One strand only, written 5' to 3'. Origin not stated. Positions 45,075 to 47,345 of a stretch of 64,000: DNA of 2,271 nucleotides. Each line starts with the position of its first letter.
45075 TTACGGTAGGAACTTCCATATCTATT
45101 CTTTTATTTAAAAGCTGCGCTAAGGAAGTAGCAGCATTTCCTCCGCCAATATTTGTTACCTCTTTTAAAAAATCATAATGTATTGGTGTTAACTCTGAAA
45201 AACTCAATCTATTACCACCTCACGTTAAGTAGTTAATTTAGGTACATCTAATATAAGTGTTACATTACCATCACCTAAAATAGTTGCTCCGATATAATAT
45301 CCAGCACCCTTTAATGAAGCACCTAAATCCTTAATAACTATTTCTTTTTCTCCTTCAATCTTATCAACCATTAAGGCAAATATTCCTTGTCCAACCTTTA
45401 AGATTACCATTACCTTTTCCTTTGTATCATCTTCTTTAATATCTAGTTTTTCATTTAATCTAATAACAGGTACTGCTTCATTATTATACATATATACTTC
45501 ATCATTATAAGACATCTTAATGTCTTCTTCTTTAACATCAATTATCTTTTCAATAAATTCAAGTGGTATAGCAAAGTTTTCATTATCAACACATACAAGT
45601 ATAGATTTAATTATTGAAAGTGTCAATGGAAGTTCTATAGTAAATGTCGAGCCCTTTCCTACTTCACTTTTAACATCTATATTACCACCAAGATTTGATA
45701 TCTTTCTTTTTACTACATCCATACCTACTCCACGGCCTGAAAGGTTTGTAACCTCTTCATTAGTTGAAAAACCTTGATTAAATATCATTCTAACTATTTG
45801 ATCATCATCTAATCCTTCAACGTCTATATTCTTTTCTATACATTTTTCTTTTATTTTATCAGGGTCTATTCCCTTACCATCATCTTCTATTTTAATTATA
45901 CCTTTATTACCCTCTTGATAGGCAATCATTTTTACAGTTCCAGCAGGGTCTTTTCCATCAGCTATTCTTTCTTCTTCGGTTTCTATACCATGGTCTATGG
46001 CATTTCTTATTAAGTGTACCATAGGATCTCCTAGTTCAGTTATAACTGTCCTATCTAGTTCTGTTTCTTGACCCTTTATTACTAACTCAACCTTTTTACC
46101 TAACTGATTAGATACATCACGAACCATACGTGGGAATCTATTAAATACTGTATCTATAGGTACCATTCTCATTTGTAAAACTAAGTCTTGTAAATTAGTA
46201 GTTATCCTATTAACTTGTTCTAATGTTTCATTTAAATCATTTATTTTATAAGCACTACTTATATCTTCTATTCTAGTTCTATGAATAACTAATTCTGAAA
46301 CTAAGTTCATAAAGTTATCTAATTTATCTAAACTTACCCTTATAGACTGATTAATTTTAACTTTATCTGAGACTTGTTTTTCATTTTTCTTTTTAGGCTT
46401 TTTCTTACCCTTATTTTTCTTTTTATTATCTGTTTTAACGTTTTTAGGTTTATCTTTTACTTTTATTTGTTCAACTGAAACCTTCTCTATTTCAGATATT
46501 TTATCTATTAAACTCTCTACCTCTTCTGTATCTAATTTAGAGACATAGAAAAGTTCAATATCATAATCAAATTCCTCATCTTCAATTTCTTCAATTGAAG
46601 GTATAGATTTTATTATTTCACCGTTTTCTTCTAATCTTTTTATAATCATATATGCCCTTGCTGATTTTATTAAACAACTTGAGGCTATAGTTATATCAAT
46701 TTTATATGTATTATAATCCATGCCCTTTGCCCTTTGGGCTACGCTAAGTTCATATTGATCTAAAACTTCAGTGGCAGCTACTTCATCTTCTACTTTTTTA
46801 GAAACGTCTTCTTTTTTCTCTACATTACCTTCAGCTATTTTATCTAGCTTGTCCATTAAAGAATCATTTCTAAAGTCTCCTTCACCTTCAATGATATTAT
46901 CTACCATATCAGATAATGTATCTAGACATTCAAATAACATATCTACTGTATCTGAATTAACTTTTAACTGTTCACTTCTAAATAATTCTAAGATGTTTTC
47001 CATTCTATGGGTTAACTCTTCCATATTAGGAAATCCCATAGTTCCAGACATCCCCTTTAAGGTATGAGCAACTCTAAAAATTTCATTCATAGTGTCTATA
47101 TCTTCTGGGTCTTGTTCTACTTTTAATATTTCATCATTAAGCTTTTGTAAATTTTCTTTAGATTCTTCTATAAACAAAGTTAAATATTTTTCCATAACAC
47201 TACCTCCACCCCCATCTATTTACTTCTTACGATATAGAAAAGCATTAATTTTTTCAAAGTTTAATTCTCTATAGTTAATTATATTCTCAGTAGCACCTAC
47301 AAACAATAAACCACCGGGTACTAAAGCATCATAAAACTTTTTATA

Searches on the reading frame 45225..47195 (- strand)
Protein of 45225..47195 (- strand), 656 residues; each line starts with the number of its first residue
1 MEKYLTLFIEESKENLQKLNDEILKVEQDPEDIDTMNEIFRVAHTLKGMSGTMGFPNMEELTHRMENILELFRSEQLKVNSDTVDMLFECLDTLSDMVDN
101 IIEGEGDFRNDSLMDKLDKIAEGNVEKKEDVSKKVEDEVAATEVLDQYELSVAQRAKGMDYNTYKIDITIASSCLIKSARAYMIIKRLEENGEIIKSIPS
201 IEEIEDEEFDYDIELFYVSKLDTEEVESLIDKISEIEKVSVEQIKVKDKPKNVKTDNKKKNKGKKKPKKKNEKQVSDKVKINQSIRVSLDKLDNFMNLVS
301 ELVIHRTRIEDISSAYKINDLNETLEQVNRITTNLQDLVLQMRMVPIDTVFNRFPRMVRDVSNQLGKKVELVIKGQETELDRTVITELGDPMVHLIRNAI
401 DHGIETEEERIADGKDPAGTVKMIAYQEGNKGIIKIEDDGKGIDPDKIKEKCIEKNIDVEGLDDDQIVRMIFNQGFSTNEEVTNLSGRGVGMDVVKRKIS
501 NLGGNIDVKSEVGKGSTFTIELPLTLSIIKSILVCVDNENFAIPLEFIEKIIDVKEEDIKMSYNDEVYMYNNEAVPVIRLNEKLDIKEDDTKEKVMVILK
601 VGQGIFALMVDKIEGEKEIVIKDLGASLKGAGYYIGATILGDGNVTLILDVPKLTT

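Call 5: search_protein_families(library=pfam, proteins=[window:45225-47195:-])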
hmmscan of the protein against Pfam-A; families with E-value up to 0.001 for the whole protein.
window:45225-47195:- (656 aa): 5 families
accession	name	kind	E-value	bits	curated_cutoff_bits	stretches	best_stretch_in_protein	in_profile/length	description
PF07194.16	P2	-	1.2e-26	93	23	1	163-242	1-80/81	P2 response regulator binding domain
PF01584.24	CheW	-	5e-25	88.2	23.5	1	532-654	3-133/138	CheW-like domain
PF02518.31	HATPase_c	-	6.6e-21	75.3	26.4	1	392-525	6-110/111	Histidine kinase-, DNA gyrase B-, and HSP90-like ATPase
PF01627.28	Hpt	-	7.9e-19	68.1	24.6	1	4-100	2-80/84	Hpt domain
PF02895.20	H-kinase_dim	-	1.7e-14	54.4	23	1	282-342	1-68/68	Signal transducing histidine kinase, homodimeric domain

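Call 17: find_homologous_proteins(query=window:45225-47195:-, max_evalue=1e-30)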
Query window:45225-47195:- (656 aa): 7998 proteins with E <= 1e-30 among 8000 candidates; the best 120 are listed.
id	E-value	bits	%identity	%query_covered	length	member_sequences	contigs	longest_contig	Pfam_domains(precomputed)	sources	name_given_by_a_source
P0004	0.0e+0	1387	100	100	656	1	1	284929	PF07194.17,PF02895.21,PF01584.25,PF02518.32,PF01627.29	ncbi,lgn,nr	ncbi:MAG: chemotaxis protein CheA [Firmicutes bacterium]|nr:chemotaxis protein CheA [Bacillota bacte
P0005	0.0e+0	1361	98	100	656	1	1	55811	PF07194.17,PF02895.21,PF01584.25,PF02518.32,PF01627.29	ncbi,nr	ncbi:MAG: chemotaxis protein CheA [Firmicutes bacterium]|nr:chemotaxis protein CheA [Bacillota bacte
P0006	1.3e-244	832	-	-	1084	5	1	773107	PF07194.17,PF02895.21,PF01584.25,PF13500.13,PF02518.32,PF01627.29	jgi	jgi:two-component system chemotaxis sensor kinase CheA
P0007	2.0e-229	781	57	100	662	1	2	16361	PF07194.17,PF02895.21,PF01584.25,PF02518.32,PF01627.29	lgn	-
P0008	2.2e-228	778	56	99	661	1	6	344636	PF07194.17,PF02895.21,PF01584.25,PF02518.32,PF01627.29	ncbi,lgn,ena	-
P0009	1.1e-226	772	57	99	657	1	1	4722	PF07194.17,PF02895.21,PF01584.25,PF02518.32,PF01627.29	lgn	-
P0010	1.1e-226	772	57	99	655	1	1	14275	PF07194.17,PF02895.21,PF01584.25,PF02518.32,PF01627.29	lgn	-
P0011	4.3e-225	767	58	100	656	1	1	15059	PF07194.17,PF02895.21,PF01584.25,PF02518.32,PF01627.29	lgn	-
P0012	1.1e-224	766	56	99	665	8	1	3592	PF07194.17,PF02895.21,PF01584.25,PF02518.32,PF01627.29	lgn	-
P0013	7.1e-223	760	55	99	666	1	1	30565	PF07194.17,PF02895.21,PF01584.25,PF02518.32,PF01627.29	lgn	-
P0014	2.7e-220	751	52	77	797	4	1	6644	PF07194.17,PF02895.21,PF01584.25,PF02518.32,PF01627.29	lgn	-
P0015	4.1e-217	741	55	99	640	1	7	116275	PF07194.17,PF02895.21,PF01584.25,PF02518.32,PF01627.29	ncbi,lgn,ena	-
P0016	5.5e-217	740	51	78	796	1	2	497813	PF07194.17,PF02895.21,PF01584.25,PF02518.32,PF01627.29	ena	-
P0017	7.6e-217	740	55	99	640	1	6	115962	PF07194.17,PF02895.21,PF01584.25,PF02518.32,PF01627.29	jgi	-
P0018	7.6e-217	740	55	99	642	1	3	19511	PF07194.17,PF02895.21,PF01584.25,PF02518.32,PF01627.29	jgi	-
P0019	1.2e-216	739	55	99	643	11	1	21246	PF07194.17,PF02895.21,PF01584.25,PF02518.32,PF01627.29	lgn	-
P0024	9.5e-215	733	52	78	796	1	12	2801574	PF07194.17,PF02895.21,PF01584.25,PF02518.32,PF01627.29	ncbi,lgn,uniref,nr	ncbi:chemotaxis protein CheA [Clostridium tetani]|uniref:chemotaxis protein CheA n=1 Tax=Clostridium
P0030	2.0e-214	732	55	98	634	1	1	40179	PF07194.17,PF02895.21,PF01584.25,PF02518.32,PF01627.29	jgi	jgi:two-component system chemotaxis sensor kinase CheA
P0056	3.1e-205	702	51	100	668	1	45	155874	PF07194.17,PF02895.21,PF01584.25,PF02518.32,PF01627.29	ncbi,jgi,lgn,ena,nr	ncbi:MAG TPA: chemotaxis protein CheA [Clostridiaceae bacterium]|nr:chemotaxis protein CheA [Clostri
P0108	1.4e-202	693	52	99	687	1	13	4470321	PF07194.17,PF02895.21,PF01584.25,PF02518.32,PF01627.29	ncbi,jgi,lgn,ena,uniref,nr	ncbi:chemotaxis protein CheA [Clostridium pasteurianum DSM 525 = ATCC 6013]|uniref:Chemotaxis protei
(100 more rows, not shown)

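Call 18: find_encoding_contigs(protein=P0008, flank=8000, max_places=2)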
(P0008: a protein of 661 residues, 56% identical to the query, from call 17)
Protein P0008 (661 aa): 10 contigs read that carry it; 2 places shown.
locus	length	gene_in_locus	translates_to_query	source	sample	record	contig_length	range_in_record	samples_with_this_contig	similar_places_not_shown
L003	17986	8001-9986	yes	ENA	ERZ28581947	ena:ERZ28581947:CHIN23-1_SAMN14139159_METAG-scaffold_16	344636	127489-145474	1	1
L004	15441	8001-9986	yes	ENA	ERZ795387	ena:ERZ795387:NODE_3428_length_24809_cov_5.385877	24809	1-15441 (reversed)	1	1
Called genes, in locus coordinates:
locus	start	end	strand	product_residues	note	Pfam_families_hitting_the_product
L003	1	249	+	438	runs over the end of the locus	PF03600:CitMHS, PF06808:DctM (weak)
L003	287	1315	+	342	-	PF05636:HIGH_NTase1 (faint), PF08218:Citrate_ly_lig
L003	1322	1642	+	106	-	PF06857:ACP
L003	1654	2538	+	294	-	PF03328:HpcH_HpaI, PF15617:C-C_Bond_Lyase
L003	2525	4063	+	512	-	PF04223:CitF, PF13336:AcetylCoA_hyd_C (weak)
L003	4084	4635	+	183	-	PF03802:CitX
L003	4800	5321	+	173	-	PF12822:ECF_trnsprt (faint), PF07456:Hpre_diP_synt_I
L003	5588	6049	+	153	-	PF01584:CheW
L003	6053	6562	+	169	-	PF03975:CheD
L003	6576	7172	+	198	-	PF01339:CheB_methylest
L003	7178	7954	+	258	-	PF03705:CheR_N, PF01739:CheR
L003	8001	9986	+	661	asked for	PF01627:Hpt, PF07194:P2, PF02895:H-kinase_dim, PF02518:HATPase_c, PF01584:CheW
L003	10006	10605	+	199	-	PF13690:CheX (faint), PF04509:CheC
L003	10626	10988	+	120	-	PF00072:Response_reg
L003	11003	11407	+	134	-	PF01584:CheW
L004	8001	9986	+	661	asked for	PF01627:Hpt, PF07194:P2, PF02895:H-kinase_dim, PF02518:HATPase_c, PF01584:CheW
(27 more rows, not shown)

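Call 19: find_encoding_contigs(protein=P0007, flank=8000, max_places=2)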
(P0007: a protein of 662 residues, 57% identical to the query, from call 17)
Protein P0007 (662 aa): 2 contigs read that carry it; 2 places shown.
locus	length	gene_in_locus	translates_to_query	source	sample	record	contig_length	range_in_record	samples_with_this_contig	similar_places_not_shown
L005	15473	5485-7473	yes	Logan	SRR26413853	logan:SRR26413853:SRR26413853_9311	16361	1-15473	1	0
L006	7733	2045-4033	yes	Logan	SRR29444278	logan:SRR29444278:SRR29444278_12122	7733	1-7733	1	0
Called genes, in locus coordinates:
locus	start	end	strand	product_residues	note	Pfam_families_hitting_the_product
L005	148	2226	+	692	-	PF02743:dCache_1, PF00015:MCPsignal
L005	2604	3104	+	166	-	PF01584:CheW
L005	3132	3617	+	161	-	PF03975:CheD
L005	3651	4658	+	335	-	PF00072:Response_reg, PF01339:CheB_methylest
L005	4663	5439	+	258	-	PF03705:CheR_N, PF01739:CheR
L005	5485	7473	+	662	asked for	PF01627:Hpt, PF07194:P2, PF02895:H-kinase_dim, PF02518:HATPase_c, PF01584:CheW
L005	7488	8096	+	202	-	PF04509:CheC, PF13690:CheX (weak), PF04509:CheC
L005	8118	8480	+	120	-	PF00072:Response_reg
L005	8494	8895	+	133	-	PF01584:CheW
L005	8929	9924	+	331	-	PF02154:FliM, PF01052:FliMN_C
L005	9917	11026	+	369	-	PF13690:CheX (faint), PF04509:CheC, PF02154:FliM (weak), PF04509:CheC, PF01052:FliMN_C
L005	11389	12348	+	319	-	PF00389:2-Hacid_dh, PF02826:2-Hacid_dh_C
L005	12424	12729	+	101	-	PF04316:FlgM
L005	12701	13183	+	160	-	PF05130:FlgN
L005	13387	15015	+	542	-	PF00460:Flg_bb_rod (weak), PF22638:FlgK_D1, PF06429:Flg_bbr_C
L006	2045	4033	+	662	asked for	PF01627:Hpt, PF07194:P2, PF02895:H-kinase_dim, PF02518:HATPase_c, PF01584:CheW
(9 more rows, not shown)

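Call 20: find_encoding_contigs(protein=P0006, flank=8000, max_places=2)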
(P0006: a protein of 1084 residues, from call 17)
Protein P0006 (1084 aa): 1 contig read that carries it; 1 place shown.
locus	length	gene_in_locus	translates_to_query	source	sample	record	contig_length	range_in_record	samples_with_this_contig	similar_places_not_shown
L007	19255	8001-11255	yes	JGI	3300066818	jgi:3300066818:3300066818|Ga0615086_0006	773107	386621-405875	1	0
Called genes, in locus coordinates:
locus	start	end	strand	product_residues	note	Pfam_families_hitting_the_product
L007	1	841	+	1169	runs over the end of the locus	PF01855:POR_N, PF17147:PFOR_II, PF01558:POR, PF10371:EKR, PF12838:Fer4_7, PF13183:Fer4_8, PF22338:Pyruv_OxRed_insertion, PF02775:TPP_enzyme_C, +6 more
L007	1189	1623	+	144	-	PF06949:DUF1292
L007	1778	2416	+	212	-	PF00702:Hydrolase (weak), PF12710:HAD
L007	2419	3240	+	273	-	PF01063:Aminotran_4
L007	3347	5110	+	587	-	PF20250:FapA_N, PF03961:FapA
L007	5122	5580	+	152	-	PF01584:CheW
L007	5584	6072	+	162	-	PF03975:CheD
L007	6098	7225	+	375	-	PF00072:Response_reg, PF01339:CheB_methylest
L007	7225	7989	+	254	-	PF03705:CheR_N, PF08242:Methyltransf_12 (faint), PF01739:CheR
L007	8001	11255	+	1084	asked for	PF01627:Hpt, PF07194:P2, PF13500:AAA_26 (faint), PF07194:P2, PF02895:H-kinase_dim, PF02518:HATPase_c, PF01584:CheW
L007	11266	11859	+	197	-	PF04509:CheC, PF13690:CheX (weak), PF04509:CheC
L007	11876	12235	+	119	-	PF00072:Response_reg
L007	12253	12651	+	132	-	PF01584:CheW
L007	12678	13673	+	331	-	PF02154:FliM, PF01052:FliMN_C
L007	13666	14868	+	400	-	PF13690:CheX (faint), PF04509:CheC, PF28396:SepQ_C, PF01052:FliMN_C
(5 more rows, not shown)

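Call 21: find_encoding_contigs(protein=P0015, flank=8000, max_places=2)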
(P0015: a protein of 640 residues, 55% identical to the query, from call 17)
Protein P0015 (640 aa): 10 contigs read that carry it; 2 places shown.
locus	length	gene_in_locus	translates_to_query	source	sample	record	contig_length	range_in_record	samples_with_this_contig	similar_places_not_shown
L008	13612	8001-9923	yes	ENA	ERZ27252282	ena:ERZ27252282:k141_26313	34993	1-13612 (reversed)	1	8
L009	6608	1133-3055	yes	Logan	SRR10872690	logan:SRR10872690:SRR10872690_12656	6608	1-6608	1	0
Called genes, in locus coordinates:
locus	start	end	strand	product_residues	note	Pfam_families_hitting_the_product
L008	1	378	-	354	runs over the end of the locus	PF00196:GerE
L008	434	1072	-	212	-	PF00753:Lactamase_B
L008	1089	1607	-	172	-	-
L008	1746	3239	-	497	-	PF07690:MFS_1 (faint), PF00196:GerE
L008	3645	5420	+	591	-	PF20250:FapA_N, PF03961:FapA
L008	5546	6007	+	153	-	PF01584:CheW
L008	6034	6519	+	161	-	PF03975:CheD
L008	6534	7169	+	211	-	PF01339:CheB_methylest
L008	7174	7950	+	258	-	PF03705:CheR_N, PF01739:CheR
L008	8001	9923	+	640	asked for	PF01627:Hpt, PF07194:P2, PF02895:H-kinase_dim, PF02518:HATPase_c, PF01584:CheW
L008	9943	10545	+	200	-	PF04509:CheC, PF13690:CheX (weak), PF04509:CheC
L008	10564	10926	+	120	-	PF00072:Response_reg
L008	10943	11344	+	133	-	PF01584:CheW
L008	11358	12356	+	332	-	PF02154:FliM, PF01052:FliMN_C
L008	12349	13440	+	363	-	PF13690:CheX (faint), PF04509:CheC, PF01052:FliMN_C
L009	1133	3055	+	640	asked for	PF01627:Hpt, PF07194:P2, PF02895:H-kinase_dim, PF02518:HATPase_c, PF01584:CheW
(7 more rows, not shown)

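Call 23: find_encoding_contigs(protein=P0024, flank=8000, max_places=1)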
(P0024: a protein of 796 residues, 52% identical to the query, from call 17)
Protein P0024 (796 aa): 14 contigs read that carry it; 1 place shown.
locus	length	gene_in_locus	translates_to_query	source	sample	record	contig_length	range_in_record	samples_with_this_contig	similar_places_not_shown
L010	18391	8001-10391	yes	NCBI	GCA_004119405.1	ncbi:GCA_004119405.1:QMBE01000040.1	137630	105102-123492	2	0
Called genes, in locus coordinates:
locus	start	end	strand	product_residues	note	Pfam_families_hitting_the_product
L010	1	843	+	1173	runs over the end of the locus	PF01855:POR_N, PF17147:PFOR_II, PF01558:POR, PF10371:EKR, PF12838:Fer4_7, PF13183:Fer4_8, PF13237:Fer4_10, PF22338:Pyruv_OxRed_insertion, +7 more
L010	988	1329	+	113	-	PF06949:DUF1292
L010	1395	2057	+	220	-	PF00702:Hydrolase, PF12710:HAD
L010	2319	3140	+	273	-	PF01063:Aminotran_4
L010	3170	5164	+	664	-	PF14804:Jag_N (weak), PF20250:FapA_N, PF03961:FapA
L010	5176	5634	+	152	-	PF01584:CheW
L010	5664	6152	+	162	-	PF03975:CheD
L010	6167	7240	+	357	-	PF00072:Response_reg, PF01339:CheB_methylest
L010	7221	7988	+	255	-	PF03705:CheR_N, PF01739:CheR, PF08242:Methyltransf_12 (faint), PF13649:Methyltransf_25 (faint)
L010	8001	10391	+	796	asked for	PF01627:Hpt, PF07194:P2, PF02895:H-kinase_dim, PF02518:HATPase_c, PF01584:CheW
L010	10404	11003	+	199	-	PF13690:CheX (faint), PF04509:CheC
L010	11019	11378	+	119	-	PF00072:Response_reg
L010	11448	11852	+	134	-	PF01584:CheW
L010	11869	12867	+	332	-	PF02154:FliM, PF01052:FliMN_C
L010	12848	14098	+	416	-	PF04509:CheC, PF28396:SepQ_C (weak), PF01052:FliMN_C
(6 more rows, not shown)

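Call 24: find_encoding_contigs(protein=P0108, flank=8000, max_places=1)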
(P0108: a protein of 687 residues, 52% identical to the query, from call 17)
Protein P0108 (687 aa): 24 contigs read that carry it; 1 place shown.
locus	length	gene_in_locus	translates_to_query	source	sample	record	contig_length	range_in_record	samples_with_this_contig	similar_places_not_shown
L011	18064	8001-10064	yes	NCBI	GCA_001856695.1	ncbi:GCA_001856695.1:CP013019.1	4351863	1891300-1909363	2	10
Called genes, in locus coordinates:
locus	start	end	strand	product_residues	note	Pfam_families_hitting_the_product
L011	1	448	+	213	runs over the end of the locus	PF00702:Hydrolase (weak), PF12710:HAD, PF23270:HAD_RAM2_N (weak)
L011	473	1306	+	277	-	PF01063:Aminotran_4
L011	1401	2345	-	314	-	PF00056:Ldh_1_N, PF03721:UDPG_MGDP_dh_N (weak), PF02866:Ldh_1_C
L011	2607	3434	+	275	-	PF03123:CAT_RBD, PF00874:PRD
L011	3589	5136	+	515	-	PF20250:FapA_N, PF03961:FapA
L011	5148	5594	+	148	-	PF01584:CheW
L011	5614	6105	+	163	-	PF03975:CheD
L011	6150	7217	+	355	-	PF00072:Response_reg, PF01339:CheB_methylest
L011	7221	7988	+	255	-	PF03705:CheR_N, PF01739:CheR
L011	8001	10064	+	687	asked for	PF01627:Hpt, PF07194:P2, PF02895:H-kinase_dim, PF02518:HATPase_c, PF01584:CheW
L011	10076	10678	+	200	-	PF04509:CheC, PF13690:CheX, PF04509:CheC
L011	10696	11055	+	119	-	PF00072:Response_reg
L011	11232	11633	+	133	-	PF01584:CheW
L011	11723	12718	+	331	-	PF02154:FliM, PF01052:FliMN_C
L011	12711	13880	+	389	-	PF13690:CheX (faint), PF04509:CheC, PF28396:SepQ_C (weak), PF01052:FliMN_C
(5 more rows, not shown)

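Call 25: find_encoding_contigs(protein=P0056, flank=8000, max_places=1)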
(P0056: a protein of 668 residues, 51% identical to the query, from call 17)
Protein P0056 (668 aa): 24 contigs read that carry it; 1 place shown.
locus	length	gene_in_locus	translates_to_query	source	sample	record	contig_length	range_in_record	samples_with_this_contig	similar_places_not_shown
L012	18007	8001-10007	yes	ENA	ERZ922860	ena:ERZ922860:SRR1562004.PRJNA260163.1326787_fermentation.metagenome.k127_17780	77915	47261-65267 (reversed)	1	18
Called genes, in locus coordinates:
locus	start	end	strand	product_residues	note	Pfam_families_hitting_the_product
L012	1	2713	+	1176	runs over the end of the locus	PF01855:POR_N, PF17147:PFOR_II, PF01558:POR, PF10371:EKR, PF12838:Fer4_7, PF13183:Fer4_8, PF13237:Fer4_10, PF13484:Fer4_16, +7 more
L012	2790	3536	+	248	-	PF01569:PAP2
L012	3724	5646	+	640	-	PF20250:FapA_N, PF03961:FapA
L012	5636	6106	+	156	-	PF01584:CheW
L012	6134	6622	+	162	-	PF03975:CheD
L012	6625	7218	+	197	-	PF01339:CheB_methylest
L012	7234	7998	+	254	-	PF03705:CheR_N (weak), PF08242:Methyltransf_12 (faint), PF01739:CheR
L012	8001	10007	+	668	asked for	PF01627:Hpt, PF07194:P2, PF02895:H-kinase_dim, PF02518:HATPase_c, PF01584:CheW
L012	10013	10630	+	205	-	PF13690:CheX (faint), PF04509:CheC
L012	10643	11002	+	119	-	PF00072:Response_reg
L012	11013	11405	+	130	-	PF01584:CheW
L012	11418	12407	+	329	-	PF02154:FliM, PF01052:FliMN_C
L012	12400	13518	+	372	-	PF13690:CheX (faint), PF04509:CheC, PF02154:FliM (weak), PF04509:CheC, PF28396:SepQ_C (weak), PF01052:FliMN_C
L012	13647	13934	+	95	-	PF04316:FlgM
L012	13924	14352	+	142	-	PF05130:FlgN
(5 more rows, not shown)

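Call 39: find_encoding_contigs(protein=P0010, flank=8000, max_places=1)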
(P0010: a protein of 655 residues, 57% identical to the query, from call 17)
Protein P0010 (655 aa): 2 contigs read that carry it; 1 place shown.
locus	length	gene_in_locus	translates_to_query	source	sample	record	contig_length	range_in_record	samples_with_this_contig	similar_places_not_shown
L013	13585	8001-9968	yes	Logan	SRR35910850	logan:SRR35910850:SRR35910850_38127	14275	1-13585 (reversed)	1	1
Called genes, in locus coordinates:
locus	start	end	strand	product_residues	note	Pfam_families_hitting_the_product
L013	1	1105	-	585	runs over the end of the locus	PF07992:Pyr_redox_2, PF00070:Pyr_redox (weak)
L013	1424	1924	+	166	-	PF07456:Hpre_diP_synt_I, PF12822:ECF_trnsprt (faint)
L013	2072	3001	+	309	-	PF00348:polyprenyl_synt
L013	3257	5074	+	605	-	PF20250:FapA_N, PF03961:FapA, PF03775:MinC_C (faint), PF03961:FapA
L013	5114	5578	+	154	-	PF01584:CheW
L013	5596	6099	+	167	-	PF03975:CheD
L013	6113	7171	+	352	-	PF00072:Response_reg, PF01339:CheB_methylest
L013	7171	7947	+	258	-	PF03705:CheR_N, PF01739:CheR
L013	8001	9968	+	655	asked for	PF01627:Hpt, PF07194:P2, PF02895:H-kinase_dim, PF02518:HATPase_c, PF01584:CheW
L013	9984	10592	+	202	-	PF04509:CheC, PF13690:CheX (weak), PF04509:CheC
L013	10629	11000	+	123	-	PF00072:Response_reg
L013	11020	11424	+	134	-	PF01584:CheW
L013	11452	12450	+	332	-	PF02154:FliM, PF01052:FliMN_C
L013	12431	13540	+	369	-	PF04509:CheC, PF01052:FliMN_C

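Call 40: find_encoding_contigs(protein=P0013, flank=8000, max_places=1)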
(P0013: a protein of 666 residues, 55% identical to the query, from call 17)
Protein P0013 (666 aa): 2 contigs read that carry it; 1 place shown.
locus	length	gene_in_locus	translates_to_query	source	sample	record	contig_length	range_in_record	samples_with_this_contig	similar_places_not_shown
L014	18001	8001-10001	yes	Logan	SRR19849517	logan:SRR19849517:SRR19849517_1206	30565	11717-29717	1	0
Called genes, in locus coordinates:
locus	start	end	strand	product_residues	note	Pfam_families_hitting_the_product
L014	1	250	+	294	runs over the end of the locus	PF03328:HpcH_HpaI, PF15617:C-C_Bond_Lyase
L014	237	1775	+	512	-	PF04223:CitF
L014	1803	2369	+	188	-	PF03802:CitX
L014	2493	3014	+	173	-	PF12822:ECF_trnsprt (faint), PF07456:Hpre_diP_synt_I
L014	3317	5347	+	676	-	PF02743:dCache_1, PF00672:HAMP (faint), PF00015:MCPsignal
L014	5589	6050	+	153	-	PF01584:CheW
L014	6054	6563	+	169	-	PF03975:CheD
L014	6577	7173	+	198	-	PF01339:CheB_methylest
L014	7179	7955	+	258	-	PF03705:CheR_N, PF08242:Methyltransf_12 (faint), PF01739:CheR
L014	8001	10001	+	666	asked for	PF01627:Hpt, PF07194:P2, PF02895:H-kinase_dim, PF02518:HATPase_c, PF01584:CheW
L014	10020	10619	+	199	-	PF13690:CheX (faint), PF04509:CheC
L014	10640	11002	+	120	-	PF00072:Response_reg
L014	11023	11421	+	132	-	PF01584:CheW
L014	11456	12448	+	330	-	PF02154:FliM, PF01052:FliMN_C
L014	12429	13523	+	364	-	PF13690:CheX (faint), PF04509:CheC, PF01052:FliMN_C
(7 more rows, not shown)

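Call 41: find_encoding_contigs(protein=P0019, flank=8000, max_places=1)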
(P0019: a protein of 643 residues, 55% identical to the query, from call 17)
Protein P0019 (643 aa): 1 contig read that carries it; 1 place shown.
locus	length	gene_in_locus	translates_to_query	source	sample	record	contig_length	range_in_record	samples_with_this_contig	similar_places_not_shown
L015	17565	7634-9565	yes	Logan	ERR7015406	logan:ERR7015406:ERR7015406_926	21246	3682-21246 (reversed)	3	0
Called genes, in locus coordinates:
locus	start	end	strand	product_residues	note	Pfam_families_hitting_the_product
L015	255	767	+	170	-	PF07456:Hpre_diP_synt_I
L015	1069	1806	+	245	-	PF00348:polyprenyl_synt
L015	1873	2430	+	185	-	PF13181:TPR_8 (weak), PF00515:TPR_1 (weak), PF13432:TPR_16 (weak), PF00515:TPR_1, PF07719:TPR_2 (weak), PF13181:TPR_8, PF13424:TPR_12 (weak), PF14559:TPR_19 (weak), +8 more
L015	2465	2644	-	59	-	-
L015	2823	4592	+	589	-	PF20250:FapA_N, PF03961:FapA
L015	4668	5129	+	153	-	PF01584:CheW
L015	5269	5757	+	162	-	PF03975:CheD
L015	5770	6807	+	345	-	PF00072:Response_reg, PF01339:CheB_methylest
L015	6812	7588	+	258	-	PF03705:CheR_N, PF01739:CheR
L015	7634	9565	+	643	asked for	PF01627:Hpt, PF07194:P2, PF02895:H-kinase_dim, PF02518:HATPase_c, PF01584:CheW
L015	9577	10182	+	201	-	PF13690:CheX (faint), PF04509:CheC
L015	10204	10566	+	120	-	PF00072:Response_reg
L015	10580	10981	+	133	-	PF01584:CheW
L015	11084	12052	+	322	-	PF02154:FliM, PF01052:FliMN_C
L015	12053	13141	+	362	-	PF04509:CheC, PF01052:FliMN_C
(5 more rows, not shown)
